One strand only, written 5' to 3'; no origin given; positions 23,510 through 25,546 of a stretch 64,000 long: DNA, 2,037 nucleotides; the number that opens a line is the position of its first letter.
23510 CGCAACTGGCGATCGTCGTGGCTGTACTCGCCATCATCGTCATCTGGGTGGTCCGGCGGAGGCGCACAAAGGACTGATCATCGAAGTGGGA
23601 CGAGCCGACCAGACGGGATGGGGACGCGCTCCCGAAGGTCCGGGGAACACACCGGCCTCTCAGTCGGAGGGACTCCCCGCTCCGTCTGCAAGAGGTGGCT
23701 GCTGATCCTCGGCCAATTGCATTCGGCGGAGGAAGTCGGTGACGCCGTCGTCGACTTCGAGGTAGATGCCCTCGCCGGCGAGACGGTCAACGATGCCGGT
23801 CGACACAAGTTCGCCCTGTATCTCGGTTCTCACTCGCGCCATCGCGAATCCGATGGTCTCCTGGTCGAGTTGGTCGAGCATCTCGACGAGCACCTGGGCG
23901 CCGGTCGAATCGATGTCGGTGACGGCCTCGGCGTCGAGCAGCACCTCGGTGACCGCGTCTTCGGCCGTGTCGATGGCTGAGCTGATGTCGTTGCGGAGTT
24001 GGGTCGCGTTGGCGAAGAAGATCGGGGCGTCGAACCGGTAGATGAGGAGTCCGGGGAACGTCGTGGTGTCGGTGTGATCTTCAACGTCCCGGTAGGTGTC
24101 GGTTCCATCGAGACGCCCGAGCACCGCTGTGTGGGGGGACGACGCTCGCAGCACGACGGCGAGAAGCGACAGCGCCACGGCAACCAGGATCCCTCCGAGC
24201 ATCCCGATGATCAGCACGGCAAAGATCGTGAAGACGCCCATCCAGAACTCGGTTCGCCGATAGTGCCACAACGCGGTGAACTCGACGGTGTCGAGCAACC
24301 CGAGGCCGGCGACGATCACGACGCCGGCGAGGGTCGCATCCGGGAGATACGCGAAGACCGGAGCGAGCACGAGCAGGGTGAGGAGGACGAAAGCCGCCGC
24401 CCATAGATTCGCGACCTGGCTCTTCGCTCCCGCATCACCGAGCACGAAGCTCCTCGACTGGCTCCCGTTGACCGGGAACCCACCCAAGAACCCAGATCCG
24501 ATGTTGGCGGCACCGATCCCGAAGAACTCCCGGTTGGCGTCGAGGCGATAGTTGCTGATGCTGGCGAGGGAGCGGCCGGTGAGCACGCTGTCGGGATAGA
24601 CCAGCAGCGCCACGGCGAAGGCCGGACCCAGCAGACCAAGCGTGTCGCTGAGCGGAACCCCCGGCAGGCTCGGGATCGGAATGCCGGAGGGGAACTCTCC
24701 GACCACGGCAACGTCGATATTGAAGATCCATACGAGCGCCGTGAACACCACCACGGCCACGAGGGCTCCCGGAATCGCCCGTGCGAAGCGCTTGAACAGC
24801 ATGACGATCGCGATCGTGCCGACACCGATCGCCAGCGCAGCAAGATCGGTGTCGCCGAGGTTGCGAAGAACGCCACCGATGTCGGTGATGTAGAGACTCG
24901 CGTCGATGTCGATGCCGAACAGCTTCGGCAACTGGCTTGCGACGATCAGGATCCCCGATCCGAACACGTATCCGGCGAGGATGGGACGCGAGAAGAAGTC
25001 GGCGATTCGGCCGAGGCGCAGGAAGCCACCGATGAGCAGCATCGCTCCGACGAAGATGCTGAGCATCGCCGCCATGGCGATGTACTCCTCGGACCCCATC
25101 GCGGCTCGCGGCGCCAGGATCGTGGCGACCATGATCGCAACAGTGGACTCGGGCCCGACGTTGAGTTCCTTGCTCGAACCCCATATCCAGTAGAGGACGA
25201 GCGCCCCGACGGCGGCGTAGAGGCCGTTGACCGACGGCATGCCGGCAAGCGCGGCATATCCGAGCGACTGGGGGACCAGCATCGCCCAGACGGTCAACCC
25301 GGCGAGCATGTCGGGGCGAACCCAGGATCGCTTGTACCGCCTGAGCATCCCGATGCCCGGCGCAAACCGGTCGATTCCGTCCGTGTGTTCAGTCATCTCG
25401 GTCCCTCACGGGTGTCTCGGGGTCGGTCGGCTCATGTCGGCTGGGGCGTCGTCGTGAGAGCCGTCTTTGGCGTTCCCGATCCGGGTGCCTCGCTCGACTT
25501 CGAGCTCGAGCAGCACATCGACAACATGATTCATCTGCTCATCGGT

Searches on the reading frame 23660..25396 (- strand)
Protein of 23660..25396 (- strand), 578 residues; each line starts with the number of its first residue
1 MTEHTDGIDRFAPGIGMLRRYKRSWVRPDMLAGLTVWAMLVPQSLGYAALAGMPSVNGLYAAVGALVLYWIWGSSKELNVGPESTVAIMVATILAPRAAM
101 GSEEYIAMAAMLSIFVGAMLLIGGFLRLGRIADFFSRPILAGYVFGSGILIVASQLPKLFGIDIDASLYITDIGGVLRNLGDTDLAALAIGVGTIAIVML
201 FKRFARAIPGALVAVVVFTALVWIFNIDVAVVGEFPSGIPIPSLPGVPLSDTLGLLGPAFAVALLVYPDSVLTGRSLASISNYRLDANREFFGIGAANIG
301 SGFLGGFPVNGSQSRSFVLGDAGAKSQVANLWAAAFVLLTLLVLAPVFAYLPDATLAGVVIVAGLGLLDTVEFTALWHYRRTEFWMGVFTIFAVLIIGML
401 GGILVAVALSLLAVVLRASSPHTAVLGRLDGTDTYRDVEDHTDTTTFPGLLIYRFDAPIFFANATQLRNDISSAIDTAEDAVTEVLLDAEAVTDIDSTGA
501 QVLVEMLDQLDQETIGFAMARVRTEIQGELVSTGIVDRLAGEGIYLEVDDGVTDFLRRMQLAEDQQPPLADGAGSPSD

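Call 51: search_protein_families(library=pfam, proteins=[window:23660-25396:-])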
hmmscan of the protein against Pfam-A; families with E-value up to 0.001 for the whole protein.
window:23660-25396:- (578 aa): 4 families
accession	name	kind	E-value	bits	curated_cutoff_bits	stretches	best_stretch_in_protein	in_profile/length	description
PF00916.26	Sulfate_transp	-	4.9e-90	302.5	23.2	1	28-386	3-376/380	Sulfate permease family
PF01740.26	STAS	-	6.4e-16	58.5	22.6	1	443-550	3-105/106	STAS domain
PF13466.11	STAS_2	-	5.4e-05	23.7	29.2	1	462-526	10-70/80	STAS domain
PF16983.11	MFS_MOT1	-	0.00044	21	30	1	277-367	19-111/111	Molybdate transporter of MFS superfamily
